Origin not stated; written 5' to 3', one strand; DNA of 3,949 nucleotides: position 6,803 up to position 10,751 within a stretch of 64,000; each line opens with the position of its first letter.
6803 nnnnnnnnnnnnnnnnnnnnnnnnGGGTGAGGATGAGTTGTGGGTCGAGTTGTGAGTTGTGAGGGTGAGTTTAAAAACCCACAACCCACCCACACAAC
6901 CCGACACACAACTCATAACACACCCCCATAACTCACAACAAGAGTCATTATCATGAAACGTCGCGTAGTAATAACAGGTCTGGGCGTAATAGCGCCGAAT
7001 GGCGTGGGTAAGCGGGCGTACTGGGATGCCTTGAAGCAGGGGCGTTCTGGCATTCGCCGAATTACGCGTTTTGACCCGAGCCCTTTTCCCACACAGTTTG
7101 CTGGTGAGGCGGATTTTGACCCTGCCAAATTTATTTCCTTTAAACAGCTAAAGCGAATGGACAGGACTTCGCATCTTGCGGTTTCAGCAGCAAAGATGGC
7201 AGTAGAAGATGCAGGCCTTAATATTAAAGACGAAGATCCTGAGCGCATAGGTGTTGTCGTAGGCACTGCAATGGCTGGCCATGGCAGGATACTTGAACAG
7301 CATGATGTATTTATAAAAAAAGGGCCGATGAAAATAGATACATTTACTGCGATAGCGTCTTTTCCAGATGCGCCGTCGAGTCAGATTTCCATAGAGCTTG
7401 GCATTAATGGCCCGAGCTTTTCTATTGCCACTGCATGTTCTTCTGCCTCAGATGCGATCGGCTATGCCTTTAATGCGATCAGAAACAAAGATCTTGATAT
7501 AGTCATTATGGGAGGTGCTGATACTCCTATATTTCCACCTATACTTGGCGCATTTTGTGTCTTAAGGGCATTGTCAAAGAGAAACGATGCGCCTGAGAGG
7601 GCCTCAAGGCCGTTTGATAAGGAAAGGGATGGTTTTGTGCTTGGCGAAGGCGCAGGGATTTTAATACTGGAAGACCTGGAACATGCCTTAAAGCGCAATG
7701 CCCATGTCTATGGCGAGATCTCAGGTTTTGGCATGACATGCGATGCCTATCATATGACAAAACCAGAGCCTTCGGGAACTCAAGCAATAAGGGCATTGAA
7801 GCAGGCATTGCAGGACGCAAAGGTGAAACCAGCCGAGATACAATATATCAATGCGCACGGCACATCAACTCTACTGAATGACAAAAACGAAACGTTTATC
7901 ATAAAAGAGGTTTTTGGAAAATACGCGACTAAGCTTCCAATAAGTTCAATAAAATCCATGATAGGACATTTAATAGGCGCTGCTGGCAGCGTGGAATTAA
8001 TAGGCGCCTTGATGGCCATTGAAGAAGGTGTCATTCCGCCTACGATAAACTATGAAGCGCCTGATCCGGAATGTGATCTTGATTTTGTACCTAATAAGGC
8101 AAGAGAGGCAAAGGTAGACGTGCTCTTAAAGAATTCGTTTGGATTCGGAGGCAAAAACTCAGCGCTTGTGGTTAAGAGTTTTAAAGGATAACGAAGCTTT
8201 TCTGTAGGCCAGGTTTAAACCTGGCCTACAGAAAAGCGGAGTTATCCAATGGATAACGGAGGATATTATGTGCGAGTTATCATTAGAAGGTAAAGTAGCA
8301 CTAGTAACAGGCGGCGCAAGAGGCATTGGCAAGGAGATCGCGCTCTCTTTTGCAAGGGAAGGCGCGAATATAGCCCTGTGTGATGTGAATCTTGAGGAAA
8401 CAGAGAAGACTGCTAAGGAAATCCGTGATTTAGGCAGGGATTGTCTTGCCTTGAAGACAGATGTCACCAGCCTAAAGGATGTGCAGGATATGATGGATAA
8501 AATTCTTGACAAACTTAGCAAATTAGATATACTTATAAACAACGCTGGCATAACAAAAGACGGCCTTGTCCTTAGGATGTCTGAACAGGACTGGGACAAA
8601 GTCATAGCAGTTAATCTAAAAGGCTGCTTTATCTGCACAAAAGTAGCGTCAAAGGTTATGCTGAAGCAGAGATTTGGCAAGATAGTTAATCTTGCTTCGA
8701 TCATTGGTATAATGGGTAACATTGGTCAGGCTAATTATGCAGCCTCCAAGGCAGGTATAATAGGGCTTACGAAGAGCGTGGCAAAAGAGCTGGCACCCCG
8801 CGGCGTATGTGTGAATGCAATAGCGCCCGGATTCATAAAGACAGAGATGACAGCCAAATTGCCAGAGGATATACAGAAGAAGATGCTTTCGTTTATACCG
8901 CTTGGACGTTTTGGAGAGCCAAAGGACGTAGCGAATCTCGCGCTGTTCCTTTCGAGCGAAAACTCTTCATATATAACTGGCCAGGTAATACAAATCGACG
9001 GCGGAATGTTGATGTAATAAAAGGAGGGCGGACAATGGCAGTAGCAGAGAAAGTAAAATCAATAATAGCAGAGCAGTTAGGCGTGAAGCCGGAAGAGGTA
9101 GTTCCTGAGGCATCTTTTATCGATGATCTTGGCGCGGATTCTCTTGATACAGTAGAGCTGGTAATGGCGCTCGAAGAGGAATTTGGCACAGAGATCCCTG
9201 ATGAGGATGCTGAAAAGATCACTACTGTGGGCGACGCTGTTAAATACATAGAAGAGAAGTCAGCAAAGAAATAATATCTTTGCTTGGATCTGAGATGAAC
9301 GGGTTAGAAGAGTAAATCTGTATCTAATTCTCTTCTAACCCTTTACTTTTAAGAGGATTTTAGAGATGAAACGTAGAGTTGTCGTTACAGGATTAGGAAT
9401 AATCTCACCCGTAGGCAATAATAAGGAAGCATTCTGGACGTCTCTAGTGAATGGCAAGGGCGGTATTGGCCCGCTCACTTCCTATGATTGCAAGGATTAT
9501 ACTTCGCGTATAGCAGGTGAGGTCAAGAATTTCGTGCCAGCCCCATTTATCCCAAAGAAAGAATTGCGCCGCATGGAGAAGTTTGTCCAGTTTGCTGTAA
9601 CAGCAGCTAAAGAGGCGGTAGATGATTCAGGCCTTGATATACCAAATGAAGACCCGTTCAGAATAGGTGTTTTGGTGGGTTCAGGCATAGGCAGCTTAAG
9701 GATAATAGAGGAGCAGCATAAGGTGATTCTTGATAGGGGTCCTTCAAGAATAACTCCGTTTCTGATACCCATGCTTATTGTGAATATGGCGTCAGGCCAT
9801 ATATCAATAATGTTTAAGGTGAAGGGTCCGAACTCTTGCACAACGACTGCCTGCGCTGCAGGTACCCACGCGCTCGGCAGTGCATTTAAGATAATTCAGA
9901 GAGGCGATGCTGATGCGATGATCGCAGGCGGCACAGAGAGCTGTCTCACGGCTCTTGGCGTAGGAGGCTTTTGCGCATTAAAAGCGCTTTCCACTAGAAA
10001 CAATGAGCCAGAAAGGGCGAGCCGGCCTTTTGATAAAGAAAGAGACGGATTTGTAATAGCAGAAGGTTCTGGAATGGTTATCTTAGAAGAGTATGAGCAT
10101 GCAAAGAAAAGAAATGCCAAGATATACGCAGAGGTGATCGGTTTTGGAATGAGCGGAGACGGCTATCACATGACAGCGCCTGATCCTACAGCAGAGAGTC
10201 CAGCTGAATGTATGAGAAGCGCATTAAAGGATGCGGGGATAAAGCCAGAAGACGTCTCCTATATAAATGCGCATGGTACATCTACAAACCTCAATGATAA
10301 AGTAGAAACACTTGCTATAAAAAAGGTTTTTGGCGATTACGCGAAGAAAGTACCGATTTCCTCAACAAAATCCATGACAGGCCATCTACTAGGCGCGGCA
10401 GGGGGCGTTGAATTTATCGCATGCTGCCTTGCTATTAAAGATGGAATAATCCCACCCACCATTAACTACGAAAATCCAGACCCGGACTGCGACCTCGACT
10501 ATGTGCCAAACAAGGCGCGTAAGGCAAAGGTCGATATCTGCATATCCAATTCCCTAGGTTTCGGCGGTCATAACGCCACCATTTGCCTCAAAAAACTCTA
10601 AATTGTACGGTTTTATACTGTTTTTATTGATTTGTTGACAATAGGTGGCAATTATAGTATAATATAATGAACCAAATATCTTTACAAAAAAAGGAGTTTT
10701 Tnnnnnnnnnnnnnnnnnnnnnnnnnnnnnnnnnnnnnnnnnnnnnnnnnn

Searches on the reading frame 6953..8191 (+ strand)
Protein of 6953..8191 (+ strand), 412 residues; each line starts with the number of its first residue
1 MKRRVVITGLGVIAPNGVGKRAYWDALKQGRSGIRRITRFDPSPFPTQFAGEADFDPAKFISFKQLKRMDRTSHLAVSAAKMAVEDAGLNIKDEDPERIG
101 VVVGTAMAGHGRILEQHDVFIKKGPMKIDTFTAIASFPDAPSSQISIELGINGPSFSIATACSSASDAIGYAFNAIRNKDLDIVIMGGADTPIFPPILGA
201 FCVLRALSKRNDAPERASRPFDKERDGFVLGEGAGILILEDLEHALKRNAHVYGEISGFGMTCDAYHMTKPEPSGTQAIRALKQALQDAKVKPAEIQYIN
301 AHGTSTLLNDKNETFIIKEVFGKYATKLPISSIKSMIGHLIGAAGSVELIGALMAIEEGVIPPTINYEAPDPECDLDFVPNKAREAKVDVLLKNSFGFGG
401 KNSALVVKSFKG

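Call 62: search_protein_families(library=pfam, proteins=[window:6953-8191:+], max_evalue=0.0001)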
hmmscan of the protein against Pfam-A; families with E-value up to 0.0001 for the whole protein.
window:6953-8191:+ (412 aa): 3 families
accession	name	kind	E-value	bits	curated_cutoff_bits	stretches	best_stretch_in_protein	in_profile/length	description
PF00109.32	ketoacyl-synt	-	8e-54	183.3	20.8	1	3-245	2-252/252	Beta-ketoacyl synthase, N-terminal domain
PF02801.28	Ketoacyl-synt_C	-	3.2e-40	137.3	20.8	1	253-368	1-119/119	Beta-ketoacyl synthase, C-terminal domain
PF00108.29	Thiolase_N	-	1.7e-05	24.7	26.4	0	141-189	62-112/260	Thiolase, N-terminal domain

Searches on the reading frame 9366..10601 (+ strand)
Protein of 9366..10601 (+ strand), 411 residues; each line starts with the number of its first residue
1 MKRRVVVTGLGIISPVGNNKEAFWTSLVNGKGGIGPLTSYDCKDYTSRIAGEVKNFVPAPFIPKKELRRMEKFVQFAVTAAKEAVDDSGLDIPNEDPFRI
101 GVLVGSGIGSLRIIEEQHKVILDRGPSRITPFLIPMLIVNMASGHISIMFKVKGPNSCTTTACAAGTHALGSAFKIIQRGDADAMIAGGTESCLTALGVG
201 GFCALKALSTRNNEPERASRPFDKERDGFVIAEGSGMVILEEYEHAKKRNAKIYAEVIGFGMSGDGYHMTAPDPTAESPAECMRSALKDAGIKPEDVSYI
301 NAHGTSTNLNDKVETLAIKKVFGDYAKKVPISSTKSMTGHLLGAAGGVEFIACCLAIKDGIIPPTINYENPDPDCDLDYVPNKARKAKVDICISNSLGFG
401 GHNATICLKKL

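Call 62: search_protein_families(library=pfam, proteins=[window:9366-10601:+], max_evalue=0.0001)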
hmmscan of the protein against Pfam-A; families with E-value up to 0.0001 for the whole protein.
window:9366-10601:+ (411 aa): 2 families
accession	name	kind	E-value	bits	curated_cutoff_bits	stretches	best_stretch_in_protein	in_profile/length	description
PF00109.32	ketoacyl-synt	-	3.6e-59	200.9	20.8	1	3-246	2-252/252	Beta-ketoacyl synthase, N-terminal domain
PF02801.28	Ketoacyl-synt_C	-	1.5e-43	148.1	20.8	1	254-369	1-119/119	Beta-ketoacyl synthase, C-terminal domain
